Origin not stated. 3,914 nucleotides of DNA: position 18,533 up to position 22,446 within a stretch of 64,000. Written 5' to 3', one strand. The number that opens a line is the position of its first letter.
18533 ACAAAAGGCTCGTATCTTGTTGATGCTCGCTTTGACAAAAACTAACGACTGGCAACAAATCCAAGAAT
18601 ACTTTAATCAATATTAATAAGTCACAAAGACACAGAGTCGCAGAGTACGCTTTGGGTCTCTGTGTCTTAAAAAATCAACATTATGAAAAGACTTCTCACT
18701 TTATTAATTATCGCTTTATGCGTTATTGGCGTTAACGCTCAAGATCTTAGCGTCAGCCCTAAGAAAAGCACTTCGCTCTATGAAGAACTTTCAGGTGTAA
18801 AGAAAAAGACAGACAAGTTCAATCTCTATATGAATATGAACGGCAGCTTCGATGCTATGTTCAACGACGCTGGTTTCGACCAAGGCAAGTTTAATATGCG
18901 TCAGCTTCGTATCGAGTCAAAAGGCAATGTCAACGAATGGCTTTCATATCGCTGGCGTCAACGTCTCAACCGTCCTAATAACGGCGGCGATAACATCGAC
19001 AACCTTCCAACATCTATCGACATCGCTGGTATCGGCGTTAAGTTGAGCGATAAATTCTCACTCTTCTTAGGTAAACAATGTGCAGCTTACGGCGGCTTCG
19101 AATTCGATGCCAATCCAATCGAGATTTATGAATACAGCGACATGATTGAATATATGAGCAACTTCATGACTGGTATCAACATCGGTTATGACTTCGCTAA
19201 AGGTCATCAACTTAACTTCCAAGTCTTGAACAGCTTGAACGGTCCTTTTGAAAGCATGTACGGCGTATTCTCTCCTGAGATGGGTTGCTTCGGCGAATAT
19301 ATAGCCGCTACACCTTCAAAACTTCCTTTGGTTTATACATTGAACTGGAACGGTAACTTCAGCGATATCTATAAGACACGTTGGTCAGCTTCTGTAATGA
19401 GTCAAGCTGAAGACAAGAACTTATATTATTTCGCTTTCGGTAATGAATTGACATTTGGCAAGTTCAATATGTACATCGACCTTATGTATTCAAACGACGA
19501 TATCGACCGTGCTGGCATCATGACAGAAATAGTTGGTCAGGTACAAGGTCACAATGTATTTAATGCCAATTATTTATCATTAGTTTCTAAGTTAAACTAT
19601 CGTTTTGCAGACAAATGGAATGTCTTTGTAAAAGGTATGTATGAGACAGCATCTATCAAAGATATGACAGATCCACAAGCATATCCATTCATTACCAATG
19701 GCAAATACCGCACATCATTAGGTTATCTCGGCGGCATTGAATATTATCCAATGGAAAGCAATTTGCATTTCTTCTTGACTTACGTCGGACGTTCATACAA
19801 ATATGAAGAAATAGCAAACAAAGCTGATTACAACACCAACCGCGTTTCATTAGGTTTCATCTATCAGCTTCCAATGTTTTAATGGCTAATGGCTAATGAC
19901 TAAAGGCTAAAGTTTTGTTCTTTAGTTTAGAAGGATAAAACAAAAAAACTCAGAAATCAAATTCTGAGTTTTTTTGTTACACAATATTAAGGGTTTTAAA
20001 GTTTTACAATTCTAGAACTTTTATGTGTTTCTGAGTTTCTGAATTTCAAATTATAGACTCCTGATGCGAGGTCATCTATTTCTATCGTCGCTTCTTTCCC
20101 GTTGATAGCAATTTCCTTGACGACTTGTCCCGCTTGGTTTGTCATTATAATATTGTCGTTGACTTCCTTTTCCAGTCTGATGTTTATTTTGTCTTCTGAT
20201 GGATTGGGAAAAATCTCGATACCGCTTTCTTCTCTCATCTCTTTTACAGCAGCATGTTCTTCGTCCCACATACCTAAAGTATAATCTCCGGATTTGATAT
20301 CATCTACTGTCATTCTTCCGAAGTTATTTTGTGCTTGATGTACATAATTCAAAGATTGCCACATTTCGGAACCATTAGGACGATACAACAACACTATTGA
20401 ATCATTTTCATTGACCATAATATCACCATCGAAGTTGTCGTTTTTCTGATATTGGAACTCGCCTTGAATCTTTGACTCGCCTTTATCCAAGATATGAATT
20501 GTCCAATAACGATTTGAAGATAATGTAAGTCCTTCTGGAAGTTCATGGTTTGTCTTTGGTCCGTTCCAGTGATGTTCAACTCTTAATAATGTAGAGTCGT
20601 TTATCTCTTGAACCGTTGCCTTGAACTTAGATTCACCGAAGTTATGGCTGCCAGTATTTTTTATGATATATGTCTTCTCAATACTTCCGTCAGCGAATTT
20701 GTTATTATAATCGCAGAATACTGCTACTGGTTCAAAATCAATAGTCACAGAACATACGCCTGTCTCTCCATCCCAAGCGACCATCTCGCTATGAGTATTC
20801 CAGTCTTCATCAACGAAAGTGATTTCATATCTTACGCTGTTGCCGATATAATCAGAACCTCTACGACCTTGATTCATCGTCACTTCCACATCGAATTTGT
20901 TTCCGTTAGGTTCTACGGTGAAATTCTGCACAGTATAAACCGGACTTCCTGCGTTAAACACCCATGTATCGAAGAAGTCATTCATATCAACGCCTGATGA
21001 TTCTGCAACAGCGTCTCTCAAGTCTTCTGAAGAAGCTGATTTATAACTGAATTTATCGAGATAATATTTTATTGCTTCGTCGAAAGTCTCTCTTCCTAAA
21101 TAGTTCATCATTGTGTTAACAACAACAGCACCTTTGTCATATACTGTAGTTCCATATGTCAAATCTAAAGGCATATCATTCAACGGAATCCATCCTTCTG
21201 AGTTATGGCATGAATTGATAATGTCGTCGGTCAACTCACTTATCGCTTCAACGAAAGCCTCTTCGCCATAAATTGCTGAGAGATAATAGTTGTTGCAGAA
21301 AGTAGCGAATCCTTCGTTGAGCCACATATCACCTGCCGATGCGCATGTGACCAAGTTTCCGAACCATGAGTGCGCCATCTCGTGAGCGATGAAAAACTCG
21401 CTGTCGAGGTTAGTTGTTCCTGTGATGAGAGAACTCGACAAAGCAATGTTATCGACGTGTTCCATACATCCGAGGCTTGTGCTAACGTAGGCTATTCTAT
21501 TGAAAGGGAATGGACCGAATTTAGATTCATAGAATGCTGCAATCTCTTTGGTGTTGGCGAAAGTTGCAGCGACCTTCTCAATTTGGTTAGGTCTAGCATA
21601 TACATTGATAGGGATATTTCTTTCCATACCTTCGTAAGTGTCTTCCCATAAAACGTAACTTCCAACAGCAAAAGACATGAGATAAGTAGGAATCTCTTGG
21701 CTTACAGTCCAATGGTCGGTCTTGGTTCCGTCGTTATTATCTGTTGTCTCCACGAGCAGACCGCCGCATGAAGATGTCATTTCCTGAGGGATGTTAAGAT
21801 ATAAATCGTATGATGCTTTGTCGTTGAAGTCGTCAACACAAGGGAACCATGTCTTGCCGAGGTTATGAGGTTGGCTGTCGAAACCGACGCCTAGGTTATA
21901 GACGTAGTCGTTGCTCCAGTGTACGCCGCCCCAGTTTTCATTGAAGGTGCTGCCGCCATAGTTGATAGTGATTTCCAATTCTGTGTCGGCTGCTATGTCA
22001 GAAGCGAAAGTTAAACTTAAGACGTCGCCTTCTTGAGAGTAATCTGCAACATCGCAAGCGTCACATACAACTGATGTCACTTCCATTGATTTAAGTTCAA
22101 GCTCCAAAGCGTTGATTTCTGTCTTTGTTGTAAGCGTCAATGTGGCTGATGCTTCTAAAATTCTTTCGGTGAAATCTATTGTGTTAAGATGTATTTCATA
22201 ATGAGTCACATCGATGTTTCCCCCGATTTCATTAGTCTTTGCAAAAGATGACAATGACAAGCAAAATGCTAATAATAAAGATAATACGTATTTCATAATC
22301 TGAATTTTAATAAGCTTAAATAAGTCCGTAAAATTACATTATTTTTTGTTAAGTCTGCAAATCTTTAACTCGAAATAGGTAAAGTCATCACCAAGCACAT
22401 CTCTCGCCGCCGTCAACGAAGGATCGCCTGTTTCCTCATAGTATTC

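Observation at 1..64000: Degenerate 7-8-nt tandem arrays fill gene 3' flanks and are absent from every divergent promoter region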

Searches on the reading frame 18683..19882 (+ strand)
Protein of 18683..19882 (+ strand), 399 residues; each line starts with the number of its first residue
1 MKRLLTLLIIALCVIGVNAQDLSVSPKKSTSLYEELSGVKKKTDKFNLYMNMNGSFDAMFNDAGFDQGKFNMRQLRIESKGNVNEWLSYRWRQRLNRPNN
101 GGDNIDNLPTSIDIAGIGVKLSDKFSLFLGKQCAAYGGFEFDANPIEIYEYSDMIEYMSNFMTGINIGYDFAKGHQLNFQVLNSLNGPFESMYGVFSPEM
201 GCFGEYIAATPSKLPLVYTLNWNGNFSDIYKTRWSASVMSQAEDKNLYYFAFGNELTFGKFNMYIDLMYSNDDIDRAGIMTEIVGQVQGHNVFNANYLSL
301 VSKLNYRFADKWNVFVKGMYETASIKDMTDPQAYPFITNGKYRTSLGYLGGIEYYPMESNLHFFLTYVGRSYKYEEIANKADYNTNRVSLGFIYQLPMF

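Call 23: search_protein_families(library=pfam, proteins=[window:18683-19882:+])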
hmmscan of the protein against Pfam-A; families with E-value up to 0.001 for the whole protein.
window:18683-19882:+ (399 aa): 1 family
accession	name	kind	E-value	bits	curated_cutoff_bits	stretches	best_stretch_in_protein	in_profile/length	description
PF07396.17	Porin_O_P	-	4.5e-62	210.9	20.9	1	46-395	1-369/370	Phosphate-selective porin O and P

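Call 33: find_encoding_contigs(protein=window:18683-19882:+, flank=10000, max_places=10)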
Protein window:18683-19882:+ (399 aa): no gene with exactly this product is on record in the collection.
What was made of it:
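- Tried and rejected: Not on record (call 33).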

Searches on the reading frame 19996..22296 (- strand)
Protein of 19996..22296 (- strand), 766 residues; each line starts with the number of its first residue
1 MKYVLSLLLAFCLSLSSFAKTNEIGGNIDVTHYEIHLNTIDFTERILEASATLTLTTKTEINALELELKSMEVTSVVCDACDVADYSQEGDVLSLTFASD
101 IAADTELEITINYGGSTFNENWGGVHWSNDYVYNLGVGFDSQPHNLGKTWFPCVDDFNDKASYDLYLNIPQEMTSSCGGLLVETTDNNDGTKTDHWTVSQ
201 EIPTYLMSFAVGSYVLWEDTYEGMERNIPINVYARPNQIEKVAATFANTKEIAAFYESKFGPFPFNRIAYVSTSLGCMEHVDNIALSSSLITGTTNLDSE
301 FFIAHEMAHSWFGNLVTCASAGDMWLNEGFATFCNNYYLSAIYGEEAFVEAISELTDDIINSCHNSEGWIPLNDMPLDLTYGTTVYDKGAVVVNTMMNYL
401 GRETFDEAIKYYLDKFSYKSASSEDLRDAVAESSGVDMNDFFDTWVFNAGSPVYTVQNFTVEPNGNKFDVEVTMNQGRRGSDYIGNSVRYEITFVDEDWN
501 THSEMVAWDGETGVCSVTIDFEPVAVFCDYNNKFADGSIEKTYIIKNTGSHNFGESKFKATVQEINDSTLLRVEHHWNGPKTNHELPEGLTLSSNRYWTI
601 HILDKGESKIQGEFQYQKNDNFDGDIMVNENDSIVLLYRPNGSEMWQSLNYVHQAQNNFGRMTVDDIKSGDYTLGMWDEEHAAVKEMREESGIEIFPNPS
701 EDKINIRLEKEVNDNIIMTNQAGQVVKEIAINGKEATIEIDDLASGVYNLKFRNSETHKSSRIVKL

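Call 41: search_protein_families(library=pfam, proteins=[window:19996-22296:-])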
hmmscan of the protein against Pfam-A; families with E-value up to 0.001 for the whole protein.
window:19996-22296:- (766 aa): 3 families
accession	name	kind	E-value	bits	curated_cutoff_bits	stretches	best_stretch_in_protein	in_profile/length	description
PF01433.26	Peptidase_M1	-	1.3e-34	120.2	27.7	1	248-445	5-218/218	Peptidase family M1 domain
PF17900.6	Peptidase_M1_N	-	3.4e-13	50.5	25.8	1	31-206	3-186/186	Peptidase M1 N-terminal domain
PF18962.6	Por_Secre_tail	-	2.2e-11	44.3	27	1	695-763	1-73/75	Secretion system C-terminal sorting domain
